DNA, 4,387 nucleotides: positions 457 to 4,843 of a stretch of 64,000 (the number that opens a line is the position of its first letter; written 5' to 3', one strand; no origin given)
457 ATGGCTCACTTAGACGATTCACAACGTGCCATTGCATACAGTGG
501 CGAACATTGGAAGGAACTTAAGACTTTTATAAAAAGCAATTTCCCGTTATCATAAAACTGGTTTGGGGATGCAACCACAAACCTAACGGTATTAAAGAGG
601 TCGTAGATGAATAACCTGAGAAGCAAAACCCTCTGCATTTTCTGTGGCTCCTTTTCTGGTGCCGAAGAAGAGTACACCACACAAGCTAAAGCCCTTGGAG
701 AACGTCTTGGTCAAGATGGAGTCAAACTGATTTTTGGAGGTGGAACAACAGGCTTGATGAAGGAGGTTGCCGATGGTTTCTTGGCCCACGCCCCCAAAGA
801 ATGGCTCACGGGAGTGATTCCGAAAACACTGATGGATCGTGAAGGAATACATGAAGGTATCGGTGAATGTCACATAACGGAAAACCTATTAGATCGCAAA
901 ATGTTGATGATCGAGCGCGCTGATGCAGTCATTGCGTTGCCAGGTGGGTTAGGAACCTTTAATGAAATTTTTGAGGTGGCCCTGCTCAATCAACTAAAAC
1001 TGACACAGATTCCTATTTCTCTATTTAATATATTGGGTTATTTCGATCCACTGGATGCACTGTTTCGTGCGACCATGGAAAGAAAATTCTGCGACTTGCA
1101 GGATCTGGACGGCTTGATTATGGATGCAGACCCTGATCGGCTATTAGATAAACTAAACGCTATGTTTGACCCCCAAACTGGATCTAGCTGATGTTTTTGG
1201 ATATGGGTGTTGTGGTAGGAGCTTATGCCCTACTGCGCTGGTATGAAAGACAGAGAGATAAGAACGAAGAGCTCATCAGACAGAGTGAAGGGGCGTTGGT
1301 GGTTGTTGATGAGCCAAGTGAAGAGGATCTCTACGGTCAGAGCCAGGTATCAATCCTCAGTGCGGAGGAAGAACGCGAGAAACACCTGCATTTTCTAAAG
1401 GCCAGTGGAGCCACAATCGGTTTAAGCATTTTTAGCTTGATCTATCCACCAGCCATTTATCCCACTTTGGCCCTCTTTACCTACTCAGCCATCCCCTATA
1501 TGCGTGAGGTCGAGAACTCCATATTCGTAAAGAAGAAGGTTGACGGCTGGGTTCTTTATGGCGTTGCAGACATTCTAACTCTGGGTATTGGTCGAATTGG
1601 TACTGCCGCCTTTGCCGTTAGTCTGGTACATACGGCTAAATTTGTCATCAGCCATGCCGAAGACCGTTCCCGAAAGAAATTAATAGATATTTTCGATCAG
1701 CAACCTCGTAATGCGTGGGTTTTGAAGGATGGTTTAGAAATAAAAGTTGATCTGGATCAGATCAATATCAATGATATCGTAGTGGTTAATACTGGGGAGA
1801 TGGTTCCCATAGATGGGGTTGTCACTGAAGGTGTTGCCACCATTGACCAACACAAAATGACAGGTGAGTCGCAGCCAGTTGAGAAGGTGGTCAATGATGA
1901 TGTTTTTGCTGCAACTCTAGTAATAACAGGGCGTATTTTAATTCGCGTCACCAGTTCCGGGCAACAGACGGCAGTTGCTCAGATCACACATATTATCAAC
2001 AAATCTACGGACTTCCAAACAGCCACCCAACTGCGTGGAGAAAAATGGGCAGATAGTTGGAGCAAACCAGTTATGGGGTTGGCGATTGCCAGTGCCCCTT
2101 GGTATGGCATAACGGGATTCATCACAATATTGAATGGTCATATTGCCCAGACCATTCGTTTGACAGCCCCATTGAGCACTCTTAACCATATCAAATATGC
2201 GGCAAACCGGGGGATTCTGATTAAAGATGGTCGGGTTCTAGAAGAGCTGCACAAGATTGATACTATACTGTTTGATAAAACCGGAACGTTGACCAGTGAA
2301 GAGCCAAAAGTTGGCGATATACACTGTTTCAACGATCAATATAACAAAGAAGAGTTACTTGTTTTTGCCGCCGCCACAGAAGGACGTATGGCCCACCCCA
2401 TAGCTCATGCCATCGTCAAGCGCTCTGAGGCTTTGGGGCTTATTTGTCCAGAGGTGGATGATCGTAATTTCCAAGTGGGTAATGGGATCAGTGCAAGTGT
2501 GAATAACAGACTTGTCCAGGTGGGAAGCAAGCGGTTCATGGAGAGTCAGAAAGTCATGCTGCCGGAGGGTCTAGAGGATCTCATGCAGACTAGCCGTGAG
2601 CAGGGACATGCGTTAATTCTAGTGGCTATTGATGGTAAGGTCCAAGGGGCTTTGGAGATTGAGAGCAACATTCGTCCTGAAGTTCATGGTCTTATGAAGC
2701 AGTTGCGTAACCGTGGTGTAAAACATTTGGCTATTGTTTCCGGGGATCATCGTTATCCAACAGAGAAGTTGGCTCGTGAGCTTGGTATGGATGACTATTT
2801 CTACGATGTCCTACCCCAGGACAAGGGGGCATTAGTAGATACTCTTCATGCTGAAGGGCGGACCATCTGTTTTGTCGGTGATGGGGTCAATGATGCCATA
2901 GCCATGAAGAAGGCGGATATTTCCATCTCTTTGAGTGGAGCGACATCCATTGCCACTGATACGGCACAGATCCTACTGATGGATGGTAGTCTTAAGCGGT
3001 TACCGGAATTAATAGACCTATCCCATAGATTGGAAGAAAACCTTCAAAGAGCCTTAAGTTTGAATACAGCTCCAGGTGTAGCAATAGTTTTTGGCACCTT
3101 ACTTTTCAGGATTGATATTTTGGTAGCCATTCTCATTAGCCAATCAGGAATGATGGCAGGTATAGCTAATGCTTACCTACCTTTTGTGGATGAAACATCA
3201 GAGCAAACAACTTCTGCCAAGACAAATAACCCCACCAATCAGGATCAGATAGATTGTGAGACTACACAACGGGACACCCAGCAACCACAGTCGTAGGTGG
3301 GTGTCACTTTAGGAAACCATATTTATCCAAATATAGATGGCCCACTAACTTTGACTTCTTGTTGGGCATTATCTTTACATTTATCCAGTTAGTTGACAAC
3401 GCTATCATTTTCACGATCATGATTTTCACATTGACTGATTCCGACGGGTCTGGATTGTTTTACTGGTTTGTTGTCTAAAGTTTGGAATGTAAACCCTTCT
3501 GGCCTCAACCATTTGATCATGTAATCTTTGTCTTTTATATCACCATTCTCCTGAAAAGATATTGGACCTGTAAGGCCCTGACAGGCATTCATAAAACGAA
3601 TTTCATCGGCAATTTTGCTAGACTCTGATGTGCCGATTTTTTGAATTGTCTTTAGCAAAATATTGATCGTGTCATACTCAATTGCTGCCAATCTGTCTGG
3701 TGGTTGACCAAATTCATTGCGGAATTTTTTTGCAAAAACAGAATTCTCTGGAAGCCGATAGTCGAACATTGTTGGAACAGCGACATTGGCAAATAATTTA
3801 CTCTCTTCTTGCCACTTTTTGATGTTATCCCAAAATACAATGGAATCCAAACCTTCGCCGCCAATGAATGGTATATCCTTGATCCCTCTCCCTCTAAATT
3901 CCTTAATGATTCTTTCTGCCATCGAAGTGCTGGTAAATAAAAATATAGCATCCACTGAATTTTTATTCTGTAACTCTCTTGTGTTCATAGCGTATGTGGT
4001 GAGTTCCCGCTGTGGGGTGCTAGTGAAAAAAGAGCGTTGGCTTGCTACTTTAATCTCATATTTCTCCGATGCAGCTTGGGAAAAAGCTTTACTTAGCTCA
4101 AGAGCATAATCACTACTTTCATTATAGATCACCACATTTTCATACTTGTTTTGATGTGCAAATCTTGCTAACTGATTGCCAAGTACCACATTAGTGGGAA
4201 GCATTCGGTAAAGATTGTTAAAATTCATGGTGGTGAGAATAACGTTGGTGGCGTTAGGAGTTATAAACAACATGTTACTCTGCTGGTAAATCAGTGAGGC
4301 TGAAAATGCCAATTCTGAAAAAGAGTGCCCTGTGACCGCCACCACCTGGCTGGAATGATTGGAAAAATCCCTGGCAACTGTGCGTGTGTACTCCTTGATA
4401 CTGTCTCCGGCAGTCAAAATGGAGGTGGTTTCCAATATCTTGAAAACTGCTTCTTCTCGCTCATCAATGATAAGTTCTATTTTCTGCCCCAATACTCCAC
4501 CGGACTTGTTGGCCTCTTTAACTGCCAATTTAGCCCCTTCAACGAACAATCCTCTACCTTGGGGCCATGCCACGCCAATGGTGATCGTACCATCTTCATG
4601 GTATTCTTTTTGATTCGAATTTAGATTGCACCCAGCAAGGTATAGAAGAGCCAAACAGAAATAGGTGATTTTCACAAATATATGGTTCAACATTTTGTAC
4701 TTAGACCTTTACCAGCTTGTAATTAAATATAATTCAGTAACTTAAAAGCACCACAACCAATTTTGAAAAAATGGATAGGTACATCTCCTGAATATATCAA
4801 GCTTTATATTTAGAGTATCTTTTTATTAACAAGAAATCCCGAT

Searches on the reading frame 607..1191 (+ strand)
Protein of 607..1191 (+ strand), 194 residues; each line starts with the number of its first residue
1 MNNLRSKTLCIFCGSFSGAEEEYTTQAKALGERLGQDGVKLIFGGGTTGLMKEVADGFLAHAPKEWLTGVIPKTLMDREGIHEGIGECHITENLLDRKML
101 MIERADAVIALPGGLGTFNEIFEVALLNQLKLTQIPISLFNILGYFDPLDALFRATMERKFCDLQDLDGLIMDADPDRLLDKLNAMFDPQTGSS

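Call 58: search_protein_families(library=pfam, proteins=[window:607-1191:+], max_evalue=0.00001)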
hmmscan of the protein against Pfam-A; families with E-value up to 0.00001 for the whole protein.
window:607-1191:+ (194 aa): 2 families
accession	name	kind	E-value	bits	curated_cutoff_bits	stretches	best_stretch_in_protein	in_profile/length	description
PF03641.19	Lysine_decarbox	-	1.5e-29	103.3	27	1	51-183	1-131/131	Possible lysine decarboxylase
PF18306.6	LDcluster4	-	1.1e-12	48.2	26.3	1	14-122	8-111/151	SLOG cluster4 family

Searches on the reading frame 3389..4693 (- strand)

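Call 58: search_protein_families(library=pfam, proteins=[window:3389-4693:-], max_evalue=0.00001)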
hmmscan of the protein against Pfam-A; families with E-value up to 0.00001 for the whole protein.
window:3389-4693:- (434 aa): 3 families
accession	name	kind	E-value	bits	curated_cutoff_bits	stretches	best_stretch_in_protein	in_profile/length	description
PF01094.35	ANF_receptor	-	9.4e-25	87.8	25.4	1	54-393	6-347/353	Receptor family ligand binding region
PF13458.12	Peripla_BP_6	-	4.9e-23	82.8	31.7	1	114-384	67-327/343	Periplasmic binding protein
PF13433.12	Peripla_BP_5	-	6e-08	32.6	27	0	51-83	21-53/363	Periplasmic binding protein domain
